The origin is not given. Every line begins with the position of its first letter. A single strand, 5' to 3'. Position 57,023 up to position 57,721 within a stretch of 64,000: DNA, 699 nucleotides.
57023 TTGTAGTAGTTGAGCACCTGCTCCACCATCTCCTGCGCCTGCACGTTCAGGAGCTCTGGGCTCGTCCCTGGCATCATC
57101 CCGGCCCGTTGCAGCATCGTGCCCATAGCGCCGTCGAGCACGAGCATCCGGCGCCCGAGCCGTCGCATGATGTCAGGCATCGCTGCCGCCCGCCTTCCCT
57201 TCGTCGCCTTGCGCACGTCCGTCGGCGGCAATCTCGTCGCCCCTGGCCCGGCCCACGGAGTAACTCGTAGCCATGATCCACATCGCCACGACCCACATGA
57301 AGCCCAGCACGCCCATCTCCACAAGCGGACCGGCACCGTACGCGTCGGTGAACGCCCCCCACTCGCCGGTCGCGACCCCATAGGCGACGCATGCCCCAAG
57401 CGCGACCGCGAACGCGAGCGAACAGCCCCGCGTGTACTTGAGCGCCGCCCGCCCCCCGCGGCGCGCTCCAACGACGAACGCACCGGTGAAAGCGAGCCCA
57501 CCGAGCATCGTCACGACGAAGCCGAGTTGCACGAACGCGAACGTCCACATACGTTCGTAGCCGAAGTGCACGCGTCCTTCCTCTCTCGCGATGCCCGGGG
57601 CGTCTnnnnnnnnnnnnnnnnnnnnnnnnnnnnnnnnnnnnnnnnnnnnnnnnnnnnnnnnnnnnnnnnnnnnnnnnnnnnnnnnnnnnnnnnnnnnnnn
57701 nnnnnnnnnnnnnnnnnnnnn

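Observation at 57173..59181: Aspartate-semialdehyde/sulfide-type homocysteine biosynthesis genes (COG1900 plus NIL-ferredoxin) at the head of a methionine operon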

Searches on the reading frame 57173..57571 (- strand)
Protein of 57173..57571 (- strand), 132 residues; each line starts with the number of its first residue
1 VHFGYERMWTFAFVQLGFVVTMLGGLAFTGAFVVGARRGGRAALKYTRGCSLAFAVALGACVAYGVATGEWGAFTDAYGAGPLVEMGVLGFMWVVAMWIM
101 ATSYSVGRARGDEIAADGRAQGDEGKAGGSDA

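Call 4: search_protein_families(library=pfam, proteins=[window:57173-57571:-], max_evalue=0.01)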
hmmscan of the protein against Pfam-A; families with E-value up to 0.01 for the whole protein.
window:57173-57571:- (132 aa): 0 families

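Call 5: search_protein_families(library=ncbifam, proteins=[window:57173-57571:-], max_evalue=0.01)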
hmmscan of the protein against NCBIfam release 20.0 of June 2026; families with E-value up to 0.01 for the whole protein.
window:57173-57571:- (132 aa): 0 families

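Call 9: find_homologous_proteins(query=window:57176-57571:-, max_evalue=0.01)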
Query seq(132 aa) (132 aa): 2 proteins with E <= 0.01 among 191 candidates.
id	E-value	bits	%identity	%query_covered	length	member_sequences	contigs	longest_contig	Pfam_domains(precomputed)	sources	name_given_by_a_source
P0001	3.4e-78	278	99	100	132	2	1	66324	-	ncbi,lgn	-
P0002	1.2e-37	147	58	98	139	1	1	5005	-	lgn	-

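Call 11: find_encoding_contigs(protein=P0002, flank=10000)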
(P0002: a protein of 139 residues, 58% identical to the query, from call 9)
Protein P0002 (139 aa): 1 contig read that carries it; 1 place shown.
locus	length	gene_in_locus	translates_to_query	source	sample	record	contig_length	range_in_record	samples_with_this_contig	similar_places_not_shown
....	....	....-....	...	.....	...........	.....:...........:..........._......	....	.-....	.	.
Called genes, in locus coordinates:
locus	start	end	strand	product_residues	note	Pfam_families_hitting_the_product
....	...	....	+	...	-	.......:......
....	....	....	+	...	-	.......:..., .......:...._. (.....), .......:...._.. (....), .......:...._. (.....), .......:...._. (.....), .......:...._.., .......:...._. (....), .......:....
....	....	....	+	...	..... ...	-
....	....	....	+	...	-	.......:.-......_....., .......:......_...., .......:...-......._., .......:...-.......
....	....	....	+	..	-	?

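Call 20: search_protein_representatives(alignment_id=A1)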
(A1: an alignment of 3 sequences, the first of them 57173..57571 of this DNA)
Query: 3 sequences, 132 profile positions. Proteins with E-value up to 0.001 (for the whole library): 49; up to 1e-10: 34; up to 1e-30: 2. The best 49 are listed.
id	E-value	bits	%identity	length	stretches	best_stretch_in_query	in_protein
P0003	2.7e-49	182.6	-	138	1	1-128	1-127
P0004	1.2e-34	135.3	-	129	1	1-123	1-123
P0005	7.2e-24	100.4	-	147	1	1-124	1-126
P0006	8.6e-24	100.1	-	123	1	1-121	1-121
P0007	9.8e-24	99.9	-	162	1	1-115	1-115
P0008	2.8e-21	92.0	-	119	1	1-114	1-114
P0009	9.5e-21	90.3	-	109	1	8-112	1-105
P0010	1.2e-20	89.9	-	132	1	1-120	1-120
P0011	6.0e-19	84.5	-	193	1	1-125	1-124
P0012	1.2e-18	83.4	-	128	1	1-120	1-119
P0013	1.6e-18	83.1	-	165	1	1-121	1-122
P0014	4.3e-18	81.7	-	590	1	1-116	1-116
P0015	5.9e-18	81.3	-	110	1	1-106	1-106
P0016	2.1e-17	79.5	-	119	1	1-116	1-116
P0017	1.1e-16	77.2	-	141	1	1-115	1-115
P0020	8.0e-16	74.4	-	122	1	8-115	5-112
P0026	7.0e-14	68.1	-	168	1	1-127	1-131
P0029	3.9e-13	65.7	-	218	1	3-117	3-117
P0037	7.4e-10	55.1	-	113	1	10-111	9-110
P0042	6.7e-07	45.5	-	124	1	4-103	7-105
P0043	7.0e-07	45.4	-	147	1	9-121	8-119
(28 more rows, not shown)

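Call 26: find_homologous_proteins(query=A2, max_evalue=0.001)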
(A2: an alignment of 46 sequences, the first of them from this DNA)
Query A2 (46 sequences) (125 aa, profile of the alignment): 7 proteins with E <= 0.001 among 4008 candidates.
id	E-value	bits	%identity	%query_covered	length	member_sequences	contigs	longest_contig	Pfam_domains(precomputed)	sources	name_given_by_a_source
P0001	2.3e-40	155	99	100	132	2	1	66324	-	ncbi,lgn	-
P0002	7.4e-38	147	59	99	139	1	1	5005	-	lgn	-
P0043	1.0e-28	117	27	97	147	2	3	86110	-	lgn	-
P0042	1.2e-26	111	31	79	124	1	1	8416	-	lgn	-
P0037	2.8e-25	106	31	78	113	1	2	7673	-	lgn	-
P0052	5.0e-23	99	31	98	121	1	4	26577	-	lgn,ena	-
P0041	1.3e-21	95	31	76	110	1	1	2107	-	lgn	-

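Call 27: find_encoding_contigs(protein=P0043, flank=8000, max_places=3)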
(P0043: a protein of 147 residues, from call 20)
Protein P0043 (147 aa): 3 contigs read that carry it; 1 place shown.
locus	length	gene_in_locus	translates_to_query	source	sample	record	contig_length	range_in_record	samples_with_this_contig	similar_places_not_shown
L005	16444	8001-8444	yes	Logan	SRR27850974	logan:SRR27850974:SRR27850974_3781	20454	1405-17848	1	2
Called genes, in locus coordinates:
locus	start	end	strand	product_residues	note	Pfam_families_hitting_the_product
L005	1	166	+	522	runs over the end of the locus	?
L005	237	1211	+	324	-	PF01368:DHH, PF02833:DHHA2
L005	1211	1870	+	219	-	PF01569:PAP2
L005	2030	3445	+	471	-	PF06965:Na_H_antiport_1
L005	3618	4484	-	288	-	PF02219:MTHFR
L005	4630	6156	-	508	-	PF14821:Thr_synth_N, PF00291:PALP, PF24857:THR4_C (weak)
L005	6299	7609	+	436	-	PF01676:Metalloenzyme, PF10143:PhosphMutase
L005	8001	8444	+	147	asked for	-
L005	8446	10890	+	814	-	PF02574:S-methyl_trans, PF00809:Pterin_bind, PF02607:B12-binding_2, PF02310:B12-binding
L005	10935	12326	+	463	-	PF01134:GIDA (weak), PF01266:DAO (faint), PF03486:HI0933_like (faint), PF07992:Pyr_redox_2, PF12831:FAD_oxidored (weak), PF13738:Pyr_redox_3, PF00070:Pyr_redox, PF02852:Pyr_redox_dim, +1 more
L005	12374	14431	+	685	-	PF22745:Nlig-Ia, PF01653:DNA_ligase_aden, PF03120:OB_DNA_ligase, PF03119:DNA_ligase_ZBD, PF12826:HHH_2, PF14520:HHH_5 (weak), PF00533:BRCT, PF12738:PTCB-BRCT, +1 more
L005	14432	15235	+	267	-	PF02517:Rce1-like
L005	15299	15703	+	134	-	PF02686:GatC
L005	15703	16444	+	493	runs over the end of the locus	PF01425:Amidase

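Call 28: find_encoding_contigs(protein=P0052, flank=8000, max_places=3)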
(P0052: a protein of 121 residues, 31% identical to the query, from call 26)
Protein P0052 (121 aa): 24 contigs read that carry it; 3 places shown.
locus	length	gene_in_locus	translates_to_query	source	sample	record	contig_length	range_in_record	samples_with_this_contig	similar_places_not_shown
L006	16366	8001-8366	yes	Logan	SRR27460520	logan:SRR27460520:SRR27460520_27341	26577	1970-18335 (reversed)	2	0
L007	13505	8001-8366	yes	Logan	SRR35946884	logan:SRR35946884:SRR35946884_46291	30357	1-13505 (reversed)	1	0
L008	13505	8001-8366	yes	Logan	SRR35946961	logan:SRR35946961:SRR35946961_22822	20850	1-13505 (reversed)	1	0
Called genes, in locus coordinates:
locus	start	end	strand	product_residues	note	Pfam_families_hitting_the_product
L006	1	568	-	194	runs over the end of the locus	PF03358:FMN_red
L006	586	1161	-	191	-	PF03551:PadR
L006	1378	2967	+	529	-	PF01645:Glu_synthase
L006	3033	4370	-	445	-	PF13620:CarboxypepD_reg (weak)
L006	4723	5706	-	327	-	PF00892:EamA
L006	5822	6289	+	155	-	-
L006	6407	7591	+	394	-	PF01837:HcyBio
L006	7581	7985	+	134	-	PF09383:NIL, PF13183:Fer4_8 (faint), PF00037:Fer4 (weak), PF12837:Fer4_6 (weak), PF14697:Fer4_21, PF12838:Fer4_7, PF13187:Fer4_9, PF00037:Fer4, +3 more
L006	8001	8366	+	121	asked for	-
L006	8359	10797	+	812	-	PF02574:S-methyl_trans, PF00809:Pterin_bind, PF02607:B12-binding_2, PF02310:B12-binding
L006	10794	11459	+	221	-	PF12225:DUF5981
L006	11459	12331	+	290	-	PF02219:MTHFR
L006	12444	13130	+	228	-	-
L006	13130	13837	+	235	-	PF02683:DsbD_TM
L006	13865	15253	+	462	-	PF01134:GIDA (weak), PF01262:AlaDh_PNT_C (faint), PF01266:DAO (faint), PF07992:Pyr_redox_2, PF12831:FAD_oxidored (weak), PF13738:Pyr_redox_3 (weak), PF00070:Pyr_redox, PF02852:Pyr_redox_dim, +1 more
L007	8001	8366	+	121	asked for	-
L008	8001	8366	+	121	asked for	-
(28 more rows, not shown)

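Call 29: find_encoding_contigs(protein=P0042, flank=8000, max_places=2)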
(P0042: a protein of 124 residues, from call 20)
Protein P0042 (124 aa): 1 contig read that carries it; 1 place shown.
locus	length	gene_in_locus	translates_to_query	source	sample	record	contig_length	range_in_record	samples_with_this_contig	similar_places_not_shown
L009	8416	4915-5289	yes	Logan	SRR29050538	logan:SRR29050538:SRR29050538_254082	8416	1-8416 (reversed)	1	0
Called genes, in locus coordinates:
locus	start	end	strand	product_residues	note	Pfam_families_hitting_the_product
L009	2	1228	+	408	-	?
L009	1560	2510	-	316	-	PF00892:EamA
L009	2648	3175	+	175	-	PF00881:Nitroreductase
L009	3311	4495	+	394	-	PF01837:HcyBio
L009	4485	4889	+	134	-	PF09383:NIL, PF00037:Fer4 (weak), PF12837:Fer4_6 (weak), PF13237:Fer4_10 (weak), PF14697:Fer4_21, PF12838:Fer4_7, PF13187:Fer4_9 (weak), PF00037:Fer4, +4 more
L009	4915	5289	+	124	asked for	-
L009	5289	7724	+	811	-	PF02574:S-methyl_trans, PF00809:Pterin_bind, PF02607:B12-binding_2, PF02310:B12-binding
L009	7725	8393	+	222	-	PF12225:DUF5981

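Call 30: find_encoding_contigs(protein=P0037, flank=8000, max_places=2)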
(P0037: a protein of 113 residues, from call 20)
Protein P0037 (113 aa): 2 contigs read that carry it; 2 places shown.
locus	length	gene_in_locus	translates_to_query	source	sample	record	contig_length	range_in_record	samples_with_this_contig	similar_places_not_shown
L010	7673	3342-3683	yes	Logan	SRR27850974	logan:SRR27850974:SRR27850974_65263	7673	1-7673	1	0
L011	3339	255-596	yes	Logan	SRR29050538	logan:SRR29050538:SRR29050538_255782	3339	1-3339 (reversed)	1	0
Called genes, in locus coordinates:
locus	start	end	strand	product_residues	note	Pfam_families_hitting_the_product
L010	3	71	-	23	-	?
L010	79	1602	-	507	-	PF14821:Thr_synth_N, PF00291:PALP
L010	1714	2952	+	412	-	PF01676:Metalloenzyme, PF10143:PhosphMutase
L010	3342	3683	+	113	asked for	-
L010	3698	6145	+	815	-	PF02574:S-methyl_trans, PF00809:Pterin_bind, PF02607:B12-binding_2, PF02310:B12-binding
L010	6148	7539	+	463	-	PF01134:GIDA (weak), PF01262:AlaDh_PNT_C (faint), PF01266:DAO (faint), PF07992:Pyr_redox_2, PF12831:FAD_oxidored (weak), PF13738:Pyr_redox_3, PF00070:Pyr_redox, PF02852:Pyr_redox_dim, +3 more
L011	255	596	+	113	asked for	-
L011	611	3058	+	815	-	PF02574:S-methyl_trans, PF00809:Pterin_bind, PF02607:B12-binding_2, PF02310:B12-binding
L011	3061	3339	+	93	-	?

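Call 43: predict_structure(alignment_id=A2)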
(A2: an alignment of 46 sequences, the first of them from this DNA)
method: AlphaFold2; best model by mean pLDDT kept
length: 125 residues; sequences in the alignment: 46
mean_pLDDT: 95.1   pTM: 0.80
mean pLDDT of the five models: 95.1, 94.7, 94.3, 94.2, 93.7
residues with pLDDT >= 90: 116; 70-90: 6; 50-70: 2; < 50: 1
segments of 3 or more residues with pLDDT < 50: none
pLDDT, mean of each block of 10 residues (from residue 1): 76 96 97 97 98 98 97 96 97 98 97 96 92
secondary structure, 60 per line:
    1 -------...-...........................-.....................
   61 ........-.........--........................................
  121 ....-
elements in order: H12-38 H40-68 H70-78 H81-124

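Call 46: fold_search(model_id=the predicted structure, library=pdb)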
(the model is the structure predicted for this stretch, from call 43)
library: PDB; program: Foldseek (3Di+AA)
matches with E <= 10: 23; with E <= 0.001: 0
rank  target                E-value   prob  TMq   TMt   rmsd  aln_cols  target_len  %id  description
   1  9vsc_A                3.5e+00  0.11  0.32  0.12  12.5       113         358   20  Structure of the phosphomimetic mutant CAX1 in Arabidopsis thaliana in the Calcium-bound state (released 2025-09-03)
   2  6w6x_A                5.7e+00  0.09  0.31  0.31  16.5       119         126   13  Crystal Structure of ABLE Apo-protein (released 2020-08-26)
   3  9og0_A                6.3e+00  0.03  0.19  0.13  13.4       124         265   13  Cryo-EM structure of OS9-SEL1L-HRD1 dimer (released 2025-07-30)
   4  8bsb_A                6.7e+00  0.08  0.36  0.30  20.4       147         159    8  Vc1313-LBD bound to D-lysine (released 2023-06-07)
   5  8bsa_A                6.7e+00  0.06  0.28  0.24  20.9       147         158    7  Vc1313-LBD bound to D-arginine (released 2023-06-07)
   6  9e0h_A                7.1e+00  0.16  0.46  0.41   4.9       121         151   19  De novo calcium channel heptamer, CalC6_3 with DHR extensions. Off target multimerization state (released 2025-10-01)
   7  7q21_E                7.1e+00  0.13  0.43  0.32  10.8       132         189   12  III2-IV2 respiratory supercomplex from Corynebacterium glutamicum (released 2022-02-02)
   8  9qwr_B                7.1e+00  0.09  0.40  0.31   9.7       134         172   16  MIC60 helical bundle dimer (released 2026-02-25)
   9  7a0g_AAA              7.1e+00  0.05  0.26  0.11  35.8       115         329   15  Structure of the SmhB pore of the tripartite alpha-pore forming toxin, Smh, from Serratia marcescens. (released 2021-03-31)
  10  5ayo                  7.1e+00  0.04  0.22  0.08  17.1       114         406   16  Crystal structure of a bacterial homologue of iron transporter ferroportin in inward-facing state (released 2015-11-04)
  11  9jc2_B                7.1e+00  0.03  0.23  0.18  14.7       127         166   21  Engineering of ATP synthase Fo (released 2025-07-09)
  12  9mg8_A                8.3e+00  0.13  0.46  0.19   6.6       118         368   18  Crystal Structure of b-iTHR-110 (released 2025-12-17)
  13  7a0g_EEE              8.3e+00  0.04  0.26  0.11  36.0       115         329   15  Structure of the SmhB pore of the tripartite alpha-pore forming toxin, Smh, from Serratia marcescens. (released 2021-03-31)
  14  9hzm_0                8.8e+00  0.07  0.35  0.25  32.0       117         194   14  235 A SynPspA H1-5 rod after incubation with EPL (released 2025-08-13)
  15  6btx                  8.8e+00  0.05  0.29  0.13  10.5       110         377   16  Structure of a bacterial metal transporter (released 2018-09-19)
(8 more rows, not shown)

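Call 60: search_protein_families(library=pfam, alignment_id=A2, max_evalue=1)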
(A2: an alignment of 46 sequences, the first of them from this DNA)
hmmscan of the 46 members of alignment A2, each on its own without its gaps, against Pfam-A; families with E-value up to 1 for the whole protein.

A. member 1, seq(125 aa): 0 families

B. families by the number of members that match (of 46 scanned): 58 families (the first 25 are shown)
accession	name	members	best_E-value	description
PF10066.14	DUF2304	5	0.0045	Uncharacterized conserved protein (DUF2304)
PF00335.26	Tetraspanin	5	0.0047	Tetraspanin family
PF07695.17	7TMR-DISM_7TM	3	0.0063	7TM diverse intracellular signalling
PF16192.10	PMT_4TMC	2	0.00022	C-terminal four TMM region of protein-O-mannosyltransferase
PF20460.3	DUF6713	2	0.025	Family of unknown function (DUF6713)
PF05767.17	Pox_A14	2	0.039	Poxvirus virion envelope protein A14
PF19727.4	DUF6219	2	0.043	Family of unknown function (DUF6219)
PF01757.29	Acyl_transf_3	2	0.064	Acyltransferase domain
PF24365.1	DUF7521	2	0.071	Family of unknown function (DUF7521)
PF00892.27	EamA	2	0.19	EamA-like transporter family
PF05915.17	TMEM_230_134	2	0.24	Transmembrane proteins 230/134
PF11992.13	TgpA_N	2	0.47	TgpA N-terminal domain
PF25587.1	Rv2743c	1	0.00072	Rv2743c family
PF13273.12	DUF4064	1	0.0035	Protein of unknown function (DUF4064)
PF19616.4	DUF6121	1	0.0058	Family of unknown function (DUF6121)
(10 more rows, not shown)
